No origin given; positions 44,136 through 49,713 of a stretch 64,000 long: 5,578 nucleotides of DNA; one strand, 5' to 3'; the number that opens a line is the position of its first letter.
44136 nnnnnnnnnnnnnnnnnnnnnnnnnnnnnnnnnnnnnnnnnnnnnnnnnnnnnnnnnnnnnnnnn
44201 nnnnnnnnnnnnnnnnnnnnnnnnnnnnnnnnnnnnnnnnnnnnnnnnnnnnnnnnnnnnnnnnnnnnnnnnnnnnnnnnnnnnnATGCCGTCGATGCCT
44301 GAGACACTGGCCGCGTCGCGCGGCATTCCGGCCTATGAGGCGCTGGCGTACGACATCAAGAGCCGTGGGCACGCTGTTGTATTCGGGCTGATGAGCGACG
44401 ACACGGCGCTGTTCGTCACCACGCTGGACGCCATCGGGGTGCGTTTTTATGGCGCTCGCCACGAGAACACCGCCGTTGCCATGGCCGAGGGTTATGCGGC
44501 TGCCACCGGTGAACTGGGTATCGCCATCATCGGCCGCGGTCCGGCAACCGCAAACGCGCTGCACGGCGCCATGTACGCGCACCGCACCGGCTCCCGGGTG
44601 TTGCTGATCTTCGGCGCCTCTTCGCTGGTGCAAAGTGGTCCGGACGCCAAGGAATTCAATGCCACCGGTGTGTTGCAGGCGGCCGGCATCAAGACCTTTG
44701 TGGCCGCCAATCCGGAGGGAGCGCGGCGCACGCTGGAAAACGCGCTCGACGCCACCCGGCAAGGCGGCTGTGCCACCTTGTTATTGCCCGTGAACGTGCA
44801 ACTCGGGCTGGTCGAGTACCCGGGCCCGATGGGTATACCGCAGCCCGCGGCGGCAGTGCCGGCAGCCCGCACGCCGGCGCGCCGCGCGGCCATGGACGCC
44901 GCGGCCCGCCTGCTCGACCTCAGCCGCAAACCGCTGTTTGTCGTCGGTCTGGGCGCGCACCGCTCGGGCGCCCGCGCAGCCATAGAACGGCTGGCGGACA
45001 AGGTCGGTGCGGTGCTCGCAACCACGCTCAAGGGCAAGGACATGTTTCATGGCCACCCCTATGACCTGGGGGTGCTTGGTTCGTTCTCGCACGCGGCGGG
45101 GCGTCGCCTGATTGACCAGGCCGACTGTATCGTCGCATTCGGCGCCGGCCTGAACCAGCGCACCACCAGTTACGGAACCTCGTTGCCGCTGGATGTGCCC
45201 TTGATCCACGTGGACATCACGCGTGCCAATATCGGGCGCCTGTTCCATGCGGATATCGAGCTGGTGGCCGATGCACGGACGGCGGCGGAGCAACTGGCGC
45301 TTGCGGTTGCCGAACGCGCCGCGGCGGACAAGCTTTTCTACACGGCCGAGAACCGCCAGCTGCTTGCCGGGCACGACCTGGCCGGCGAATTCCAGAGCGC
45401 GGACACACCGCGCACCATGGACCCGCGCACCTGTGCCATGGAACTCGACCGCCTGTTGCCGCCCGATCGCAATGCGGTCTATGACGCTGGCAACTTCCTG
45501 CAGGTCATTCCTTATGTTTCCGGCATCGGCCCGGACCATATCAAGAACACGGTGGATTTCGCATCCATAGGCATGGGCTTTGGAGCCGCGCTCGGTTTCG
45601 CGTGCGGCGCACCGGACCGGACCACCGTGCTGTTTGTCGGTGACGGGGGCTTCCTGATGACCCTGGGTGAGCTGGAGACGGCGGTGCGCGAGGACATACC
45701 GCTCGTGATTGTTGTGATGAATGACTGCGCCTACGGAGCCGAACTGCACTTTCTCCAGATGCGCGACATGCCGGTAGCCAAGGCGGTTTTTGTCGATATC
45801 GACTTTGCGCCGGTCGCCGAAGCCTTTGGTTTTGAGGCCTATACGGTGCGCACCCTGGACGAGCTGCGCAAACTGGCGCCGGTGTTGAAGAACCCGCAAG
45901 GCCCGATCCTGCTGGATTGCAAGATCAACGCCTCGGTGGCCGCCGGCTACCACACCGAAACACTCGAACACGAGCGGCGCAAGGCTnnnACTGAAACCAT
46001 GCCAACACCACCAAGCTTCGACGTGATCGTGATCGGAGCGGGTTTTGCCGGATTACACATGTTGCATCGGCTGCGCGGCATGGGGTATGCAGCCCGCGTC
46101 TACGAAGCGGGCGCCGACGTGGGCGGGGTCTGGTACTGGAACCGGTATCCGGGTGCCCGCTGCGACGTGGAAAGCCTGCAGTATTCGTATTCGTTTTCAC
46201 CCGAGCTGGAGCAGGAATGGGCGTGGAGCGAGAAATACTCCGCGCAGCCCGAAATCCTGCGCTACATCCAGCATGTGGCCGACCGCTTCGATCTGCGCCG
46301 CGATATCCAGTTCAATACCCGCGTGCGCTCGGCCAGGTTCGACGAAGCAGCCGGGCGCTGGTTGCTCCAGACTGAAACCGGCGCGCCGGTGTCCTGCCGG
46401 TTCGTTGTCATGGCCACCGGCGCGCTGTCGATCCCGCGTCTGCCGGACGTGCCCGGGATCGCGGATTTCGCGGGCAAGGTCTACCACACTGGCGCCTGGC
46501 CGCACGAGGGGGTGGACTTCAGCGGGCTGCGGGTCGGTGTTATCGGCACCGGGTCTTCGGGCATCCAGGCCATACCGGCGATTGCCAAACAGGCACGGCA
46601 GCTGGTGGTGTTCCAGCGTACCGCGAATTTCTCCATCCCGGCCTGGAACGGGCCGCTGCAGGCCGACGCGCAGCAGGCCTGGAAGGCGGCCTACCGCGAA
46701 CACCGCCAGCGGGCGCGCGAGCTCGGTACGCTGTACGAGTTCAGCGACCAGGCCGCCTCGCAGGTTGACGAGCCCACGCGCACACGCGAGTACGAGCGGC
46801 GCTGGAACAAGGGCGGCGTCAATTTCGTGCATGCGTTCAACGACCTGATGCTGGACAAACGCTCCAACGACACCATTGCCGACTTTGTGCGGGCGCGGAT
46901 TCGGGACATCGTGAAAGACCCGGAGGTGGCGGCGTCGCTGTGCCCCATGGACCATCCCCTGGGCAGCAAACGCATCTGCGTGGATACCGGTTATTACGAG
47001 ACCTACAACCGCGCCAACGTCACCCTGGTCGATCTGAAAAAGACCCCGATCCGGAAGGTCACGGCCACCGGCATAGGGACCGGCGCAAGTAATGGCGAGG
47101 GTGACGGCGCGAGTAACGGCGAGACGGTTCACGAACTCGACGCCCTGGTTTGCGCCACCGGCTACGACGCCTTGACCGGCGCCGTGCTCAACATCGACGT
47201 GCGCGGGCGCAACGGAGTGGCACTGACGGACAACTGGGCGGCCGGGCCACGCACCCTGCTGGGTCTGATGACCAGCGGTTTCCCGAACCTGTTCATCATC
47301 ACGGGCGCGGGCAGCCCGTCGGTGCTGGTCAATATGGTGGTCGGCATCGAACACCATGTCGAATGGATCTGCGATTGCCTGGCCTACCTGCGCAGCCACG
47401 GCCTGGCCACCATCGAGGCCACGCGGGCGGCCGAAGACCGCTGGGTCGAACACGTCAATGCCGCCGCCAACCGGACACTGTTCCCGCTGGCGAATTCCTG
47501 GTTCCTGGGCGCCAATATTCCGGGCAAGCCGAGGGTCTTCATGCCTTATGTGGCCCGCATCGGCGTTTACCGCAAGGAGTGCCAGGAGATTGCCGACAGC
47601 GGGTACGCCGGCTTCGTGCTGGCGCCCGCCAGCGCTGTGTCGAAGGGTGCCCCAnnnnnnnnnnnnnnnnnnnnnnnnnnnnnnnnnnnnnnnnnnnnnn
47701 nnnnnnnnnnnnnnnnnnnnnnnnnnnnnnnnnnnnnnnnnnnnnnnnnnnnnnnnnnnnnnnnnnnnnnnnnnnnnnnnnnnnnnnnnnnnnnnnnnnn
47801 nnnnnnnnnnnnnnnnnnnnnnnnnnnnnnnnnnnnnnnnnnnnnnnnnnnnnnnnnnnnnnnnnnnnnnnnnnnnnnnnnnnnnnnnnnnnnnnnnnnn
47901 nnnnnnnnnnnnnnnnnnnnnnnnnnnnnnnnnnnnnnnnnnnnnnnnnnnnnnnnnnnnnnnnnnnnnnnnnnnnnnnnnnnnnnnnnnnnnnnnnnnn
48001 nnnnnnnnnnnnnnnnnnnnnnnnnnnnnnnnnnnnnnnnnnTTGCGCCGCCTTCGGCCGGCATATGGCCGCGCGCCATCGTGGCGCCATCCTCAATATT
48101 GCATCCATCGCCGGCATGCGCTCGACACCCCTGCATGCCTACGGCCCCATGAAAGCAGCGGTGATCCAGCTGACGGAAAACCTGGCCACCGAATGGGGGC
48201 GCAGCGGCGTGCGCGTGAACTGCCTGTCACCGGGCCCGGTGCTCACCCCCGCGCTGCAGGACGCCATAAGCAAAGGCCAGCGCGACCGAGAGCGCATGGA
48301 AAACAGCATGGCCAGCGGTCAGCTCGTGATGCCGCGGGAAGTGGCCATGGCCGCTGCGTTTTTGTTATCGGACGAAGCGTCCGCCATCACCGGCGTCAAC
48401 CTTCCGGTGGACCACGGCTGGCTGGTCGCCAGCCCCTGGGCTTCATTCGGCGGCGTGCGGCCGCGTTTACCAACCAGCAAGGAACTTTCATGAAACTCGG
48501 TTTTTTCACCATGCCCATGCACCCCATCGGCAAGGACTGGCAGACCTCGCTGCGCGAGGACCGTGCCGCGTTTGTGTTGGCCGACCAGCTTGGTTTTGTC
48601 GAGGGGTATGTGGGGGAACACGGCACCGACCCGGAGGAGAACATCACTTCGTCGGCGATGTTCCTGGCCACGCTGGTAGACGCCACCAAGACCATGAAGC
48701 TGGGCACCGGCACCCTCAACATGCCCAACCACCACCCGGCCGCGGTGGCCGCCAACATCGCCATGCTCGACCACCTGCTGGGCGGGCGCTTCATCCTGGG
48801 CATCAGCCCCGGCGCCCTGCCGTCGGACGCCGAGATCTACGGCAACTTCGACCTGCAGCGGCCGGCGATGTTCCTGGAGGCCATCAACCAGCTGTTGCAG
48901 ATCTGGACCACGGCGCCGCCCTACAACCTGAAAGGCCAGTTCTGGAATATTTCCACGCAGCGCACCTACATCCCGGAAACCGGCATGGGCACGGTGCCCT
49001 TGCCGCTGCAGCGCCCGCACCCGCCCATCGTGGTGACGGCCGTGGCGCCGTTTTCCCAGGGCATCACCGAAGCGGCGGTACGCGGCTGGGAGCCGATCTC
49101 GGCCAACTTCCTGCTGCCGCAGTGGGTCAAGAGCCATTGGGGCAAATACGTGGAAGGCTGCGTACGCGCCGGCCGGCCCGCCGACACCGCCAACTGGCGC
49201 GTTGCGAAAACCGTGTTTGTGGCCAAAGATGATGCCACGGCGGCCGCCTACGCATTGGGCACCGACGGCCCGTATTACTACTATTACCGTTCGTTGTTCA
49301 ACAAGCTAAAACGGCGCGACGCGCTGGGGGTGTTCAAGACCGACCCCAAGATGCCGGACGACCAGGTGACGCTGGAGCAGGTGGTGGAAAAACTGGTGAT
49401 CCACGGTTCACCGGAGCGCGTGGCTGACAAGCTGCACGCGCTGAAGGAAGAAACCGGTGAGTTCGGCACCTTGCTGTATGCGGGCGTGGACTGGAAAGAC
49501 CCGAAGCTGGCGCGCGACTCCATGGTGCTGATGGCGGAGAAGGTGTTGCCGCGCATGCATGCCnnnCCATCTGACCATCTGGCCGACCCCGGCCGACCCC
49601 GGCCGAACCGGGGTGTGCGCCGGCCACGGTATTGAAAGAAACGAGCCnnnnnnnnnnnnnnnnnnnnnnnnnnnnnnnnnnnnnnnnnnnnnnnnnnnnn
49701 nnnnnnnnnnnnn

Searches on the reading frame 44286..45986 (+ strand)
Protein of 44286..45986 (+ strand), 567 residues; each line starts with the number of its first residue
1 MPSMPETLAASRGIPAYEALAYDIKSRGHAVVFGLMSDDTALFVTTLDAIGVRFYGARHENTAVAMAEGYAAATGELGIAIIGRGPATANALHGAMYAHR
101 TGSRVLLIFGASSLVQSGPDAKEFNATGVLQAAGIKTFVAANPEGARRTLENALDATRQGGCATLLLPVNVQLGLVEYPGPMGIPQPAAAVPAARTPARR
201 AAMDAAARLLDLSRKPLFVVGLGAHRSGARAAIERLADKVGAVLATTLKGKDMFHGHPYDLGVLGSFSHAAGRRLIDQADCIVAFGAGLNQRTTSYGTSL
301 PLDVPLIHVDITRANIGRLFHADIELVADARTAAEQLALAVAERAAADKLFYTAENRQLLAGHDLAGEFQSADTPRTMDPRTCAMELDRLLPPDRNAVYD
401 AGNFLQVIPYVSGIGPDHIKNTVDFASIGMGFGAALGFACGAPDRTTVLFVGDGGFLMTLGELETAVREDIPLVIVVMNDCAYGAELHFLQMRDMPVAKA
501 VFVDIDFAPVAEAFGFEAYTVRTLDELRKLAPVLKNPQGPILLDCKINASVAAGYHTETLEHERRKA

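Call 9: search_protein_families(library=pfam, proteins=[window:44286-45986:+], max_evalue=0.00001)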
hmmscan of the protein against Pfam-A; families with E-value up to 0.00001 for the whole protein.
window:44286-45986:+ (567 aa): 3 families
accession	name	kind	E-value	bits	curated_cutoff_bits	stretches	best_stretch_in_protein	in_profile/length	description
PF00205.28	TPP_enzyme_M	-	5.4e-31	107.6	30.4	1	204-337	2-137/137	Thiamine pyrophosphate enzyme, central domain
PF02775.26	TPP_enzyme_C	-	1.8e-26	93.2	21.9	1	421-545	23-151/151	Thiamine pyrophosphate enzyme, C-terminal TPP binding domain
PF02776.23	TPP_enzyme_N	-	3.9e-20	72.3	26.8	1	18-118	5-106/119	Thiamine pyrophosphate enzyme, N-terminal TPP binding domain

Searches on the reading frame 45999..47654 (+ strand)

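Call 9: search_protein_families(library=pfam, proteins=[window:45999-47654:+], max_evalue=0.00001)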
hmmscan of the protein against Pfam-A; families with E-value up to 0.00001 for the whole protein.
window:45999-47654:+ (552 aa): 7 families
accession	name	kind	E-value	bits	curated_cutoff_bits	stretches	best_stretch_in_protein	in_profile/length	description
PF13738.12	Pyr_redox_3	-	4.6e-16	59.4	30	1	10-211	1-199/305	Pyridine nucleotide-disulphide oxidoreductase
PF00743.25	FMO-like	-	5.1e-15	55.4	22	1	9-210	4-217/532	Flavin-binding monooxygenase-like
PF07992.20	Pyr_redox_2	-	6.7e-12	45.9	26.1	1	7-214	1-179/291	Pyridine nucleotide-disulphide oxidoreductase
PF13450.12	NAD_binding_8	-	1.6e-09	38.3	21.9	1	11-58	1-48/68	NAD(P)-binding Rossmann-like domain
PF03486.20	HI0933_like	-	1.9e-07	31.3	50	0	102-158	125-180/244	HI0933-like protein Rossmann domain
PF13434.12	Lys_Orn_oxgnase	-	7.4e-07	29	21.3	0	85-205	96-219/339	L-lysine 6-monooxygenase/L-ornithine 5-monooxygenase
PF01266.30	DAO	-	3.6e-06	27.2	27.9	0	88-233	150-295/353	FAD dependent oxidoreductase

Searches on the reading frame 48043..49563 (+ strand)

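Call 34: search_protein_families(library=pfam, proteins=[window:48043-49563:+], max_evalue=0.00001)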
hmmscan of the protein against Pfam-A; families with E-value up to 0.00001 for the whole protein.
window:48043-49563:+ (507 aa): 1 family
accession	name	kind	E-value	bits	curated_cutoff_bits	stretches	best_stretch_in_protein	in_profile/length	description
PF00296.26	Bac_luciferase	-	6.4e-38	131.3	27.9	1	150-471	1-310/314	Luciferase-like monooxygenase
